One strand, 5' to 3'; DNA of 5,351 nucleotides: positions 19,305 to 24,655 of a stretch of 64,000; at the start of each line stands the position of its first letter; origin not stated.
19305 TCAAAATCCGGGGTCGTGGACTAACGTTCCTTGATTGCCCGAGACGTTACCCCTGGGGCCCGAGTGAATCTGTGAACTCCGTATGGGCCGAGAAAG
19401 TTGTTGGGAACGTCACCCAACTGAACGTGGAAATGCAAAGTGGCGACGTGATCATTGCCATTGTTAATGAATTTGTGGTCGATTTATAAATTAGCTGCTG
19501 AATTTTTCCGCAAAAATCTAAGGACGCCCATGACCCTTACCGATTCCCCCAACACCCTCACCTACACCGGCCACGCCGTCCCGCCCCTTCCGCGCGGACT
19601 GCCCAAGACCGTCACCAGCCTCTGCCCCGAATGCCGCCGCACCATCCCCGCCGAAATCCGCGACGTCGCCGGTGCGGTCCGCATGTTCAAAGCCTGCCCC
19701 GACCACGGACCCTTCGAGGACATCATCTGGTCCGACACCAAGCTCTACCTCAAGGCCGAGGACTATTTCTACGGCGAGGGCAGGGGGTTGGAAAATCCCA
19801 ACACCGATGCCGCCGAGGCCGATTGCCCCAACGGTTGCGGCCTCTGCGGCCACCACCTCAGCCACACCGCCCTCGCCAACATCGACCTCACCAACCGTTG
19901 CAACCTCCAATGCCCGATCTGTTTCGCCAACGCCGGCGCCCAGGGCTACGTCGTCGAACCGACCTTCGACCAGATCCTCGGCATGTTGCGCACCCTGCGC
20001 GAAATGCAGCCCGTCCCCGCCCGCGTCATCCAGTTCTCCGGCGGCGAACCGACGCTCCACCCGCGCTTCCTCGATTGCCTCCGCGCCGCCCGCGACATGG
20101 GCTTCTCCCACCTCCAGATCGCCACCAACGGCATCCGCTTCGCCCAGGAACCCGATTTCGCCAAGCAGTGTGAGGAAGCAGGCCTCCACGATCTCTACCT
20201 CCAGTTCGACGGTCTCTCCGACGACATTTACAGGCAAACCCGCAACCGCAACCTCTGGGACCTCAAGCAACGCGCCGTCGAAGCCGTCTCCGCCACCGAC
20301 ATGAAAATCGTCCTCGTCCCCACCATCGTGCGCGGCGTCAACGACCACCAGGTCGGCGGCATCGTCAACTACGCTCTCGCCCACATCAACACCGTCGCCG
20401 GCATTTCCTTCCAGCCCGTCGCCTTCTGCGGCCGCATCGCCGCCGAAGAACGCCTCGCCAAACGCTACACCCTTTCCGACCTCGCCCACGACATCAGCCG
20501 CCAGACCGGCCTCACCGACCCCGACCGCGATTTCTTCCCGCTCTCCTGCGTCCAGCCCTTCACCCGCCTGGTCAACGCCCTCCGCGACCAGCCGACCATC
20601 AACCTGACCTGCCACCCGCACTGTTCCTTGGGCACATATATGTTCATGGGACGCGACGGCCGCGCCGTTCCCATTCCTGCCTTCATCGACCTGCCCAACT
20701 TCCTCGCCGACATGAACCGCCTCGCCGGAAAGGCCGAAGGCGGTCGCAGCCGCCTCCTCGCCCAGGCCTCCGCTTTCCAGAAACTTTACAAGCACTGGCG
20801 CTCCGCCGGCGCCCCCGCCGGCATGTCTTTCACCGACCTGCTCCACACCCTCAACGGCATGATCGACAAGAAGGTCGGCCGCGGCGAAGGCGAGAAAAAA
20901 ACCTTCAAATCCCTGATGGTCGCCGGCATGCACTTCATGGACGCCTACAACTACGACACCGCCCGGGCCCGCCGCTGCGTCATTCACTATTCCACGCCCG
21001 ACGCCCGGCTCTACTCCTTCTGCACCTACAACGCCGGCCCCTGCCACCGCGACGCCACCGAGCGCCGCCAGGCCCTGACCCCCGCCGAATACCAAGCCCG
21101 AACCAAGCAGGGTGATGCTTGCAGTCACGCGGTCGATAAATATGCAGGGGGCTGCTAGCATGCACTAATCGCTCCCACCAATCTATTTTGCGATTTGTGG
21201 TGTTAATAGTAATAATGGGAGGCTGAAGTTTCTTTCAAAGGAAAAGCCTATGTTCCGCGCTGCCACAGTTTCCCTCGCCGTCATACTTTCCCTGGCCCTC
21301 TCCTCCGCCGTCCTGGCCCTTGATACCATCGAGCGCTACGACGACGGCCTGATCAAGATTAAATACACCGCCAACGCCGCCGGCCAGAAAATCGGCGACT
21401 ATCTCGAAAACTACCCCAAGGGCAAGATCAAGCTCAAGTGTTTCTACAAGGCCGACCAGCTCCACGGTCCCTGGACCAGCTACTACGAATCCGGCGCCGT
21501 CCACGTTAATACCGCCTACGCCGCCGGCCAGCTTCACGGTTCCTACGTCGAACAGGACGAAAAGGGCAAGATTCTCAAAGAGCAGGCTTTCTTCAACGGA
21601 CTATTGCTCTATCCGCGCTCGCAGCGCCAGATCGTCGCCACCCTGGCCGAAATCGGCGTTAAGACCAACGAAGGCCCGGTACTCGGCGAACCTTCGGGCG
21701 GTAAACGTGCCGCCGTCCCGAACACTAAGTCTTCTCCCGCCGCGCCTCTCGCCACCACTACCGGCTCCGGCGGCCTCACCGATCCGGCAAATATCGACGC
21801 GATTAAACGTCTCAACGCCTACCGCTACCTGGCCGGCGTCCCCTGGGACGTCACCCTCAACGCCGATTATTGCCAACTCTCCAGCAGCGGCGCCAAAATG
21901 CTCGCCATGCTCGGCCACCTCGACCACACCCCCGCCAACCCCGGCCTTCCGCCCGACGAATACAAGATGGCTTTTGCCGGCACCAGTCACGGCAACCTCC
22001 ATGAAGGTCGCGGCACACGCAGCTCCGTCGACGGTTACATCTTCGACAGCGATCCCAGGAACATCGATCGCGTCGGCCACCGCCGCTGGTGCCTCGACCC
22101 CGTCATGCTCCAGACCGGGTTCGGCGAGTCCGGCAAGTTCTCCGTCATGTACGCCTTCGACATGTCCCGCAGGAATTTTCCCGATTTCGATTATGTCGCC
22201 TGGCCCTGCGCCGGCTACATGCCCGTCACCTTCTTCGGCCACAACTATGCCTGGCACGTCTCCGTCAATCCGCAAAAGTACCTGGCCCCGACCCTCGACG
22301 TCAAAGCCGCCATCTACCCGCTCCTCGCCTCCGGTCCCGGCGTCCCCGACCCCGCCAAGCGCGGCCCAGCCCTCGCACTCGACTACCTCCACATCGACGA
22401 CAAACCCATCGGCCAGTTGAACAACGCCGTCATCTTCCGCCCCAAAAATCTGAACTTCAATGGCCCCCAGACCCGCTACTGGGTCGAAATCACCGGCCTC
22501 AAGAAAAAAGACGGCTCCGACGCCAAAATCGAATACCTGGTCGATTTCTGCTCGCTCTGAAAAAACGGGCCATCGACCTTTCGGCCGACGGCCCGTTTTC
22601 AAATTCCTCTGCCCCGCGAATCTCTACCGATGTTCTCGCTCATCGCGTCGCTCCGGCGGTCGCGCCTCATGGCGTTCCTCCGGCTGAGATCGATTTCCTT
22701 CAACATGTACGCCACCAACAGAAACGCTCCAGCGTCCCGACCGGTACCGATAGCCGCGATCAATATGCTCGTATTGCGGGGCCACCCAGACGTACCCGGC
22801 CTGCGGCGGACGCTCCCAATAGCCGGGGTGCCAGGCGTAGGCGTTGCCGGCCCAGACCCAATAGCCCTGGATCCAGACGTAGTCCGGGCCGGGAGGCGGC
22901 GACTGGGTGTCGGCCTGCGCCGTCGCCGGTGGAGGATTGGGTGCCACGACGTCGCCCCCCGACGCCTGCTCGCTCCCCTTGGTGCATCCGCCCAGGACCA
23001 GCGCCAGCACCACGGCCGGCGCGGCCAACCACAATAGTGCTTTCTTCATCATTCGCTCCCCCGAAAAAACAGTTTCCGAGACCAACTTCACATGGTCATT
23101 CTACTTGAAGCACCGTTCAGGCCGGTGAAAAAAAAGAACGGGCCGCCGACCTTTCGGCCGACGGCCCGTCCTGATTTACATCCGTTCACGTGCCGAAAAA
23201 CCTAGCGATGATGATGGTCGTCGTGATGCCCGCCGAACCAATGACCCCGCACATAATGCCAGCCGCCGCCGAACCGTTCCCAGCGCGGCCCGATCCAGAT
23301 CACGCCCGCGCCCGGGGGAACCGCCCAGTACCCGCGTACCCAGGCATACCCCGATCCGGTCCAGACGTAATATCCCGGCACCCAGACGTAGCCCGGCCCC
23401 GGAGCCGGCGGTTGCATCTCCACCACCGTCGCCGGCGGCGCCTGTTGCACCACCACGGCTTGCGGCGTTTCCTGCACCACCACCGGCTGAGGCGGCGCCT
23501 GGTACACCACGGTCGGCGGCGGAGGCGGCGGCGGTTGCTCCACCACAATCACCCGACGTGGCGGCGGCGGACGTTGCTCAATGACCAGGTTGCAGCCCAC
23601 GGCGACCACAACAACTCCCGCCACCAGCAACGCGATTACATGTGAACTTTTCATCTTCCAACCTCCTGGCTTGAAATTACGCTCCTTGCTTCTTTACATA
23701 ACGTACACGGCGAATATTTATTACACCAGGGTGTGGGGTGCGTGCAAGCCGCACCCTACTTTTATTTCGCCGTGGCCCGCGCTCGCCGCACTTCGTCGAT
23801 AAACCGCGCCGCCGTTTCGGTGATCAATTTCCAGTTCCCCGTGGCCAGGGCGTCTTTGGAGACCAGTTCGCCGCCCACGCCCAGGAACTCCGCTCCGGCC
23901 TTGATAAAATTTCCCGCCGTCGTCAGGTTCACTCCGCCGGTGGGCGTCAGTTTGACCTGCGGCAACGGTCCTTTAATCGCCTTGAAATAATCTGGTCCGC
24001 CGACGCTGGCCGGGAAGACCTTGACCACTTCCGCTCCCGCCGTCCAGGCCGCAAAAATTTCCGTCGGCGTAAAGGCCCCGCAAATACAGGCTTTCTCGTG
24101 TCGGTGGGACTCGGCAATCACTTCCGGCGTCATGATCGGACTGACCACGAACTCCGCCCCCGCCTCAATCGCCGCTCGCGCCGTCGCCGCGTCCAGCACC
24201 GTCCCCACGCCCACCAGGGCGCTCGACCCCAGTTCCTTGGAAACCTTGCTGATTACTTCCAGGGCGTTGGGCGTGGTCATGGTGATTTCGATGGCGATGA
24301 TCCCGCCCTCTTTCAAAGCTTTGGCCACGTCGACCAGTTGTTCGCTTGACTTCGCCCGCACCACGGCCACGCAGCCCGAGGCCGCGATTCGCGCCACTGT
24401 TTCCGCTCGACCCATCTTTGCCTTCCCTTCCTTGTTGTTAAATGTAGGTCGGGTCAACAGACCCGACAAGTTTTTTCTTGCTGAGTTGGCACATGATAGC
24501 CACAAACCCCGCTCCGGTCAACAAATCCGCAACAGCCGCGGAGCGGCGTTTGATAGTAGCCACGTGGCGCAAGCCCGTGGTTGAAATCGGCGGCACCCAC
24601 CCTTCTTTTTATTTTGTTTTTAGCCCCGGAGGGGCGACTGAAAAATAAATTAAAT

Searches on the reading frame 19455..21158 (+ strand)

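Call 27: search_protein_families(library=pfam, proteins=[window:19455-21158:+], max_evalue=0.0001)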
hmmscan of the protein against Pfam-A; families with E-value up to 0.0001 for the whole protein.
window:19455-21158:+ (567 aa): 2 families
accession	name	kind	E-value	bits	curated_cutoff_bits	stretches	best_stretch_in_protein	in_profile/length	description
PF04055.27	Radical_SAM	-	4.5e-21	76.2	29.5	1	145-306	3-165/166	Radical SAM superfamily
PF23545.1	Zn_ribbon_HMPTM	-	1.3e-16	60.3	27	1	50-93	2-45/45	HMPTM N-terminal zinc ribbon domain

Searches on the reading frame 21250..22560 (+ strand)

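Call 27: search_protein_families(library=pfam, proteins=[window:21250-22560:+], max_evalue=0.0001)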
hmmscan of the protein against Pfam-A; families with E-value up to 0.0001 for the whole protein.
window:21250-22560:+ (436 aa): 1 family
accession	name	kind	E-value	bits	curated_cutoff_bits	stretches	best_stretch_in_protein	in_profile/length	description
PF07661.19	MORN_2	-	1.1e-05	25.5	29.6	0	49-67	3-21/22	MORN repeat variant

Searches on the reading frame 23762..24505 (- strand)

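Call 27: search_protein_families(library=pfam, proteins=[window:23762-24505:-], max_evalue=0.0001)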
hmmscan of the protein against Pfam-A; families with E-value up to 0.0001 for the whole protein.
window:23762-24505:- (247 aa): 1 family
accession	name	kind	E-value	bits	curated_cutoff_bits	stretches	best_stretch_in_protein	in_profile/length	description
PF01081.25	Aldolase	-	6.6e-41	140.3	27.8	1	43-230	8-195/196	KDPG and KHG aldolase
